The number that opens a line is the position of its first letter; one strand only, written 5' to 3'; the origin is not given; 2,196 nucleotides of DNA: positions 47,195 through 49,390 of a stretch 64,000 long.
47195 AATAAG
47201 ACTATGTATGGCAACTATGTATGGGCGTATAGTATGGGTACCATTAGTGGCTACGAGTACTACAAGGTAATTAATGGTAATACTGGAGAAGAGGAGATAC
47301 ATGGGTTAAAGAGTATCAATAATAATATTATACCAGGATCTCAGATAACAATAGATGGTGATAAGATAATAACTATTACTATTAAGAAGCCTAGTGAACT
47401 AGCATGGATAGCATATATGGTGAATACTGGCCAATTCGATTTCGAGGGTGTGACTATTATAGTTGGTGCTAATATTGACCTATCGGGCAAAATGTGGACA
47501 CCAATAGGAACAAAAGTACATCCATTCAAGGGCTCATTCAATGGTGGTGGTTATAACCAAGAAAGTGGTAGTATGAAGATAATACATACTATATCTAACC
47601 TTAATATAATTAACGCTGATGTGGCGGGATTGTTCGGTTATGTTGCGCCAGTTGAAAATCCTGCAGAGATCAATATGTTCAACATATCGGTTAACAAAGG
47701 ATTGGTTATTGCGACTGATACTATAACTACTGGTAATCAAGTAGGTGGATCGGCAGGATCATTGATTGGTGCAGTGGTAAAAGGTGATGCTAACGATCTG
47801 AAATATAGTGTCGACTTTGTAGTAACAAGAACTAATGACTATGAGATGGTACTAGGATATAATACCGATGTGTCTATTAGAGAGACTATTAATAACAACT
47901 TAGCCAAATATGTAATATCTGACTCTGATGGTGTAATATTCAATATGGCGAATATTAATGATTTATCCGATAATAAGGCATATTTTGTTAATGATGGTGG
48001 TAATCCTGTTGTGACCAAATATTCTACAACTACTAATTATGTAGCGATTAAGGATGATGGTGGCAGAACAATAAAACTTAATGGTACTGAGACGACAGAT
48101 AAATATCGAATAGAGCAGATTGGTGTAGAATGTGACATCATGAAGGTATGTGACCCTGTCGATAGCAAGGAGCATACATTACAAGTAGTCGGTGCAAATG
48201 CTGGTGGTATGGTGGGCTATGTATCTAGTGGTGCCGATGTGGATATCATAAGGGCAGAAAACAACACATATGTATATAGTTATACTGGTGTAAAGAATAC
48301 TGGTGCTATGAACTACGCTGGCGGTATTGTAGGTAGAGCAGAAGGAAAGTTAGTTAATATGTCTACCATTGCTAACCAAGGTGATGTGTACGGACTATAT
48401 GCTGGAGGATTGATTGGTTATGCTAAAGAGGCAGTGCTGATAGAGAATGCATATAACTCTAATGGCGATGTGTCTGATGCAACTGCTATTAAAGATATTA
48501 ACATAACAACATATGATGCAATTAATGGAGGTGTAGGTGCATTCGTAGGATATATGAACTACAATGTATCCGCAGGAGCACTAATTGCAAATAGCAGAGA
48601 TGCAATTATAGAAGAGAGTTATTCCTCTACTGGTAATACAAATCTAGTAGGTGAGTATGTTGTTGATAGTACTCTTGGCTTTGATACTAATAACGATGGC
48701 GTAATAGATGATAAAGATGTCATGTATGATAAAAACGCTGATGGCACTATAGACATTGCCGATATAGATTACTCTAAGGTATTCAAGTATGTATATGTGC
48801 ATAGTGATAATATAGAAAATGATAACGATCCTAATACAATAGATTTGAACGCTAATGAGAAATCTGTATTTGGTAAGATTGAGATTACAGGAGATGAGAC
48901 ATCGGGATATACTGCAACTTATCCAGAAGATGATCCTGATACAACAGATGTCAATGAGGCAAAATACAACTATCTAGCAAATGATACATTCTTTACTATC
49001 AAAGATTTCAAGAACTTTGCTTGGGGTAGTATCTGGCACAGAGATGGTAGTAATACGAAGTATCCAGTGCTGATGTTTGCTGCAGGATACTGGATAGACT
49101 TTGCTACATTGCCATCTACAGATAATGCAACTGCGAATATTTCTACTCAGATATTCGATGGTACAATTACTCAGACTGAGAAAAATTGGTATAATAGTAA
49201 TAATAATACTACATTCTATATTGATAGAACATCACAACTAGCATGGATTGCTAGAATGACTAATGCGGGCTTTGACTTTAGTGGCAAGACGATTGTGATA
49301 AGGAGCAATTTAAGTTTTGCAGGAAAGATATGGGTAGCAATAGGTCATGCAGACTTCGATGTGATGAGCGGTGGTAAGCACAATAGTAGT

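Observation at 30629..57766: Single 27.1-kb gene encoding a 9,045-aa GLUG-repeat lipoprotein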

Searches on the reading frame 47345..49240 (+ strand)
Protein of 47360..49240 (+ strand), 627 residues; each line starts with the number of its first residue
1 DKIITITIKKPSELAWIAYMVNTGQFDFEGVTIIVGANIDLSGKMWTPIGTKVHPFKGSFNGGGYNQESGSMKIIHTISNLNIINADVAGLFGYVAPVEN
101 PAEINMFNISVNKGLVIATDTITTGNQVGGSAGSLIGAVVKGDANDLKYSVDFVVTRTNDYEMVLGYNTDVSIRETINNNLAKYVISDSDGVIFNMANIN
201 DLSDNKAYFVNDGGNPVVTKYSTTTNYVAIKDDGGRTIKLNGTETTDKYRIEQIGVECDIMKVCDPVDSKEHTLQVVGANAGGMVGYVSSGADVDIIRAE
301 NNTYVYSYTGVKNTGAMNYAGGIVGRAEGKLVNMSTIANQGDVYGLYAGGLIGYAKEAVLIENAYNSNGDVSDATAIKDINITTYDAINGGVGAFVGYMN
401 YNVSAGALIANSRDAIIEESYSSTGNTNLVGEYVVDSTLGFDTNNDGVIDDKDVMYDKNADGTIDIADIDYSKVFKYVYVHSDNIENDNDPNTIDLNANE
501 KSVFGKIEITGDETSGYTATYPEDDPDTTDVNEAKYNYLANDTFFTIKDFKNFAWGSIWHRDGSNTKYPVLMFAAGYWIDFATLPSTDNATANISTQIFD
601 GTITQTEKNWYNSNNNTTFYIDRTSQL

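Call 16: search_solved_structures(query=window:47360-49240:+, max_evalue=1, show_alignments=2)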
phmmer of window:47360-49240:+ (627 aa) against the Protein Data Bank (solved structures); distinct sequences matched with E-value up to 1: 2.
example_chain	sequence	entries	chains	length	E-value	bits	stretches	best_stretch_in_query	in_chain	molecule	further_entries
1bmt_A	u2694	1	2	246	0.68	11.8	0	122-165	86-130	METHIONINE SYNTHASE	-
4ybg_A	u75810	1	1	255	0.84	11.5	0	527-574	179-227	Protein maelstrom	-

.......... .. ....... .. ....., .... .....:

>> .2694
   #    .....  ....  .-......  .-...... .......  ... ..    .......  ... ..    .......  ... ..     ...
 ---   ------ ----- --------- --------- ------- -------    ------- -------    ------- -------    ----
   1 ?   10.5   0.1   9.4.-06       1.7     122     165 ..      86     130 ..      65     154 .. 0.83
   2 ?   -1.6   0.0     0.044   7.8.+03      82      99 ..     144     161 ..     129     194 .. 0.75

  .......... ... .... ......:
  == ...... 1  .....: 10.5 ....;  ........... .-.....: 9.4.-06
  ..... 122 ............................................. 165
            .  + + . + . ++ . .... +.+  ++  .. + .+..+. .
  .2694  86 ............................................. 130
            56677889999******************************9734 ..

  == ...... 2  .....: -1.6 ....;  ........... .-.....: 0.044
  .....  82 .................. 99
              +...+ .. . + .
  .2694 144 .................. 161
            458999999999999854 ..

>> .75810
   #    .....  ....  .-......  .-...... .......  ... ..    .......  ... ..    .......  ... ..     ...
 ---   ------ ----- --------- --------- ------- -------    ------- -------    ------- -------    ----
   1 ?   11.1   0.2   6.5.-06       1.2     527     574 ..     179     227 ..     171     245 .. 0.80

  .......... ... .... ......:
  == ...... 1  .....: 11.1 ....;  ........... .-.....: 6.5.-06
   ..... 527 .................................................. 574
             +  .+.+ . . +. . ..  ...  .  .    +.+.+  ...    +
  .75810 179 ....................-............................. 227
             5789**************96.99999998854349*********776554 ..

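Call 22: find_homologous_proteins(query=window:47384-49228:+, max_evalue=0.001)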
Query window:47384-49228:+ (615 aa): 30 proteins with E <= 0.001 among 8000 candidates.
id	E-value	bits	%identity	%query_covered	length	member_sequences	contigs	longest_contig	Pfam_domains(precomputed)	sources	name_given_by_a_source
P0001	3.0e-9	54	41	18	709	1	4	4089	PF00395.26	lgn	-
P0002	4.5e-8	51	37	20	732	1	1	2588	PF12389.14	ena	-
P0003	8.5e-8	50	34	26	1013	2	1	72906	PF09479.17,PF07581.18,PF00395.26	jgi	-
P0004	3.1e-7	48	45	14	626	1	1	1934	-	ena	-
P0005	3.3e-7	48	40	14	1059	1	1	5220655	PF07581.18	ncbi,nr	nr:GLUG motif-containing protein [Parabacteroides goldsteinii]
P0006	3.9e-7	47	32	20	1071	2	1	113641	PF07581.18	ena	-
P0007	1.7e-6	45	47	9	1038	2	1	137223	PF07581.18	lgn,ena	-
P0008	1.8e-6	45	40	9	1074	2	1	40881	PF07581.18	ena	-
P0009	2.0e-6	45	39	19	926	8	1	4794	PF19910.6,PF18998.7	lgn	-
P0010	3.4e-6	44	38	14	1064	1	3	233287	PF07581.18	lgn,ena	-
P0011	5.6e-6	44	50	8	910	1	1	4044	-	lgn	-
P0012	6.4e-6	43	38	14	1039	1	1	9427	PF07581.18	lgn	-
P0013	7.1e-6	43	43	20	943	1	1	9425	PF07581.18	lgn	-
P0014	1.7e-5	42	36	14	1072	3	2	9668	PF07581.18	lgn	-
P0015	5.8e-5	40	43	15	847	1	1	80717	PF20200.5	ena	-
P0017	8.8e-5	40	37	14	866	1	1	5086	PF07581.18,PF22359.3,PF02368.25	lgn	-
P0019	1.6e-4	39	37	13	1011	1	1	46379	PF07581.18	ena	-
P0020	1.6e-4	39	36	14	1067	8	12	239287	PF07581.18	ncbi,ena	-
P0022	1.8e-4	39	29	28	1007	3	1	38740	PF07581.18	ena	-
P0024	3.3e-4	38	37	14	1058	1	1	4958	PF07581.18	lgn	-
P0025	3.4e-4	38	40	17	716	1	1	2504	PF07581.18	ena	-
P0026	3.8e-4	38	32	22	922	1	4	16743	PF07581.18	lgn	-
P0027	3.8e-4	38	44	13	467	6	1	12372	PF07581.18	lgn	-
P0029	5.2e-4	37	38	13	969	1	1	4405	PF07581.18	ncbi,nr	ncbi:MAG: hypothetical protein IKN38_06525 [Clostridia bacterium]|nr:hypothetical protein [Clostridi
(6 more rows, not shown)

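Call 50: predict_structure(alignment_id=A1)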
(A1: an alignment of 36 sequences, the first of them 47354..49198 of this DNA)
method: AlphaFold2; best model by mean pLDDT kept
length: 615 residues; sequences in the alignment: 36
mean_pLDDT: 49.8   pTM: 0.52
mean pLDDT of the five models: 49.8, 49.2, 48.6, 47.8, 45.2
residues with pLDDT >= 90: 68; 70-90: 109; 50-70: 72; < 50: 366
segments of 3 or more residues with pLDDT < 50: 145-194, 197-221, 236-277, 340-343, 370-460, 464-615
pLDDT, mean of each block of 10 residues (from residue 1): 74 96 96 93 93 95 76 75 88 89 74 79 69 84 45 44 27 26 27 46 29 31 53 48 35 24 34 49 84 75 76 67 87 63 58 82 65 35 28 24 25 27 25 25 27 31 46 29 25 27 27 31 35 27 24 27 34 26 33 33 28 28
secondary structure, 60 per line:
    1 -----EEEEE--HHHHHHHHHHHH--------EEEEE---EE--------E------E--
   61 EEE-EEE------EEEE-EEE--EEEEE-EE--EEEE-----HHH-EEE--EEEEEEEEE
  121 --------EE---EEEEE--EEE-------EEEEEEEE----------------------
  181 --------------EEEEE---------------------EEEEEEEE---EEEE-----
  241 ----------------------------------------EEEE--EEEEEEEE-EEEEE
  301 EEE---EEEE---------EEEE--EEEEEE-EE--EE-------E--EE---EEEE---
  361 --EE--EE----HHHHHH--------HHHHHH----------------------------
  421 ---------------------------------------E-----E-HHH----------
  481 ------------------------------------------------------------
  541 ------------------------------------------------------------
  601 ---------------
elements in order: E6-10 H13-24 E33-37 E61-63 E65-67 E74-77 E79-81 E84-88 E94-97 E107-109 E112-120 E134-138 E141-143 E151-158 E195-199 E221-228 E232-235 E281-284 E287-294 E296-303 E307-310 E320-323 E326-331 E354-357 H373-378 H387-392

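Call 53: fold_search(model_id=the predicted structure, library=pdb)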
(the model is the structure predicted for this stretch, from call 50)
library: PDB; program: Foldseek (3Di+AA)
matches with E <= 10: 30; with E <= 0.001: 0
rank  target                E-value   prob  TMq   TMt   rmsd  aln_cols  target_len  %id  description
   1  6xja_P                1.2e-02  0.99  0.23  0.12  10.3       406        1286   10  Streptococcus Pneumoniae IgA1 Protease with IgA1 substrate (released 2021-01-20)
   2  7uvl_P                1.3e-02  1.00  0.25  0.13   8.7       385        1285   11  IgA1 Protease with IgA1 substrate (released 2022-11-23)
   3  7uvk                  6.5e-02  0.89  0.22  0.11  10.3       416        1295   11  G. haemolysans IgA1 protease (released 2022-11-23)
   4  3vmv                  7.6e-02  0.18  0.16  0.23  13.9       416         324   11  Crystal structure of pectate lyase Bsp165PelA from Bacillus sp. N165 (released 2012-07-25)
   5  7xks                  8.0e-02  0.23  0.14  0.23  15.2       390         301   10  Crystal structure of an alkaline pectate lyase from Bacillus clausii (released 2023-03-29)
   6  7jgj_A                2.2e-01  0.63  0.22  0.11  10.0       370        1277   12  IgA1 Protease in complex with neutralizing mAb (released 2020-12-09)
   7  5w5p                  1.8e+00  0.02  0.12  0.12  15.8       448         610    9  Crystal structure of Acinetobacter baumannii phage AM24 tailspike protein (released 2018-12-19)
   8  1qrc                  1.9e+00  0.03  0.13  0.14  12.8       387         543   10  TAILSPIKE PROTEIN, MUTANT W391A (released 2000-04-12)
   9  4c2l_A                2.0e+00  0.02  0.11  0.14  17.4       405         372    9  Crystal structure of endo-xylogalacturonan hydrolase from Aspergillus tubingensis (released 2013-09-25)
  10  6tgf_F                2.6e+00  0.06  0.17  0.16  13.2       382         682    7  Pantoea stewartii WceF is a glycan biofilm modifying enzyme with a bacteriophage tailspike-like parallel beta-helix fo (released 2020-11-25)
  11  7b8b_B                2.9e+00  0.02  0.14  0.19  15.9       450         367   11  ADPG2 - ENDOPOLYGALACTURONASE FROM ARABIDOPSIS THALIANA (released 2022-06-22)
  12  3lmw_B                3.4e+00  0.01  0.11  0.14  15.3       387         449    9  Crystal structure of iota-carrageenase family GH82 from A. fortis in absence of chloride ions (released 2010-08-18)
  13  4xkw_A                3.6e+00  0.05  0.18  0.18  12.3       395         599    9  Tailspike protein mutant D339N of E. coli bacteriophage HK620 in complex with pentasaccharide (released 2016-01-20)
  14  4avz                  4.6e+00  0.04  0.18  0.18  11.9       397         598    8  Tailspike protein mutant E372Q of E. coli bacteriophage HK620 (released 2012-09-26)
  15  5z70_B                5.3e+00  0.08  0.05  0.06  11.6        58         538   19  Crystal structure of oleate hydratase from Stenotrophomonas sp. KCTC 12332 (released 2018-09-05)
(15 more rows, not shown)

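Call 55: search_solved_structures(query=A1, max_evalue=0.1, show_alignments=2)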
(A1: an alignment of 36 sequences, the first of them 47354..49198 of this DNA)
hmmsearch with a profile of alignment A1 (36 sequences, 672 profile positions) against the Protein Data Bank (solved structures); distinct sequences matched with E-value up to 0.1: 6.
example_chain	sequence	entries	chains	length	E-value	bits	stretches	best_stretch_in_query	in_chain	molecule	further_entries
3n6z_A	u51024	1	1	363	1.8e-30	109.6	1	31-296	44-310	putative immunoglobulin A1 protease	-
6xja_P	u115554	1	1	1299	4e-12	49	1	46-316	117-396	Immunoglobulin A1 protease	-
6xjb_A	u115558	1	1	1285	4.3e-12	48.9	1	46-316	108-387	Immunoglobulin A1 protease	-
7jgj_A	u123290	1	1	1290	4.3e-12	48.9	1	46-316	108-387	Immunoglobulin A1 protease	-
7uvl_P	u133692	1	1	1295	1.3e-09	40.7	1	85-398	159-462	LPXTG-motif cell wall anchor domain protein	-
7uvk_A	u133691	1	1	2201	4.4e-09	38.9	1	85-398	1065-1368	IgA1 Protease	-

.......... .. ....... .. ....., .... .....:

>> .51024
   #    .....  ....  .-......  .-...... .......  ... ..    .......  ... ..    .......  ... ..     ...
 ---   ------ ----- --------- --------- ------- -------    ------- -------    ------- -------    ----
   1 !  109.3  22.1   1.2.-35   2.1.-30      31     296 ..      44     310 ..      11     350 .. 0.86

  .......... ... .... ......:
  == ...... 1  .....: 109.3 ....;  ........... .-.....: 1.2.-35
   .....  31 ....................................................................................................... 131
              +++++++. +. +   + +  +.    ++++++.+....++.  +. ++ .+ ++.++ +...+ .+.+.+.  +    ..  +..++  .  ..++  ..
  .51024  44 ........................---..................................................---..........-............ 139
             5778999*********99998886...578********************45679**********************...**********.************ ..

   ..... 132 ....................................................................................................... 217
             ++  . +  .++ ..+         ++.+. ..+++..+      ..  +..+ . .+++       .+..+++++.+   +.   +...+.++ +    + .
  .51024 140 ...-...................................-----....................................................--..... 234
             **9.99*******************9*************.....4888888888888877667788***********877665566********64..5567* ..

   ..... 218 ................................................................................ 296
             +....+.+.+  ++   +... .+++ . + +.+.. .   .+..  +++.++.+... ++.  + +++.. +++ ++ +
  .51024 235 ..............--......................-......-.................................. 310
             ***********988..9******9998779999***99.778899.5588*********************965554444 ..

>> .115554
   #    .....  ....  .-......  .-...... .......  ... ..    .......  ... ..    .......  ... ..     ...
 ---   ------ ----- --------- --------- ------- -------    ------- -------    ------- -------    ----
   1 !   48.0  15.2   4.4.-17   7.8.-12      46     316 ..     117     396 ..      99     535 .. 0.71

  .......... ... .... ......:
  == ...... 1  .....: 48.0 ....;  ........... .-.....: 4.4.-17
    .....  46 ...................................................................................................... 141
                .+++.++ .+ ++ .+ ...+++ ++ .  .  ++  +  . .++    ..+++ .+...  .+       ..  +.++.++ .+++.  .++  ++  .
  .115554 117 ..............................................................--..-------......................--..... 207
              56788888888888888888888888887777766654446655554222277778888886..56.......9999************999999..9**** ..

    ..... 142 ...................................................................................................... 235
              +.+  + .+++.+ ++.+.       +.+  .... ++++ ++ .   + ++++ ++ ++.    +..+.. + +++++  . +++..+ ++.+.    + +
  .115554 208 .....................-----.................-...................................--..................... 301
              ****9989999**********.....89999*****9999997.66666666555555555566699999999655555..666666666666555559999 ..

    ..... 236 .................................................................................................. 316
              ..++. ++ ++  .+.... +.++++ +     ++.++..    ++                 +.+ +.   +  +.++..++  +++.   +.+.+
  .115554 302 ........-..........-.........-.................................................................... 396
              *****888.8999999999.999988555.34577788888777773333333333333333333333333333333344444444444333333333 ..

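Call 99: search_dna_similar(query=window:47345-49114:+, collection=plasmids, mode=protein, max_rows=12, max_evalue=0.001)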
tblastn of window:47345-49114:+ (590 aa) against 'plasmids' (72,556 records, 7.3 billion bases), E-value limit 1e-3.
Records with a match: 2; places in all: 2; records where one place covers at least 80% of the query: 0.
Best place of each record, by identity: <60% 2.
By first word of the organism name: Phocaeicola 1; Vescimonas 1.
By predicted mobility (MOB-suite, as given by PLSDB): non-mobilizable 2.
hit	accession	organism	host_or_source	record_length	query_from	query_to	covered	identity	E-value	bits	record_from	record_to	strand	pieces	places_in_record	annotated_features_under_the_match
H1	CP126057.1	Phocaeicola dorei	Homo sapiens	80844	22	142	21%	34.7%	1e-4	53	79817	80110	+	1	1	fimbrillin family protein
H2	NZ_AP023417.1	Vescimonas fastidiosa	Homo sapiens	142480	17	100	14%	40.2%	5e-5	54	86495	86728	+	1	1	dockerin type I repeat-containing protein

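Call 100: search_dna_similar(query=window:47345-49114:+, collection=phages, mode=protein, max_rows=12, max_evalue=0.001)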
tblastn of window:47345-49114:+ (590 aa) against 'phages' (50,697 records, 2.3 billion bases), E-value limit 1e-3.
No match.

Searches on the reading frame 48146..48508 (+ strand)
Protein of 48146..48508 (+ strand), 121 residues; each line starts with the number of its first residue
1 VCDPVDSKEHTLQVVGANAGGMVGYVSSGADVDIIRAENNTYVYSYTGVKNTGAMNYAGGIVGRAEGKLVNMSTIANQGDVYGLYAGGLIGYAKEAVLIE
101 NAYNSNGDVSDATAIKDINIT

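Call 79: search_protein_families(library=pfam, proteins=[window:48146-48508:+], max_evalue=10)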
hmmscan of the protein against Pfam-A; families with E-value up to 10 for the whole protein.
window:48146-48508:+ (121 aa): 2 families
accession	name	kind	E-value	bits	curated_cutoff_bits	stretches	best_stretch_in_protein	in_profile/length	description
PF07581.17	Glug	-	0.0031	18.3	20.5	2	57-77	4-20/28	The GLUG motif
PF12241.14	Enoyl_reductase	-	0.029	14.2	22.1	1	25-73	123-170/236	Trans-2-enoyl-CoA reductase catalytic region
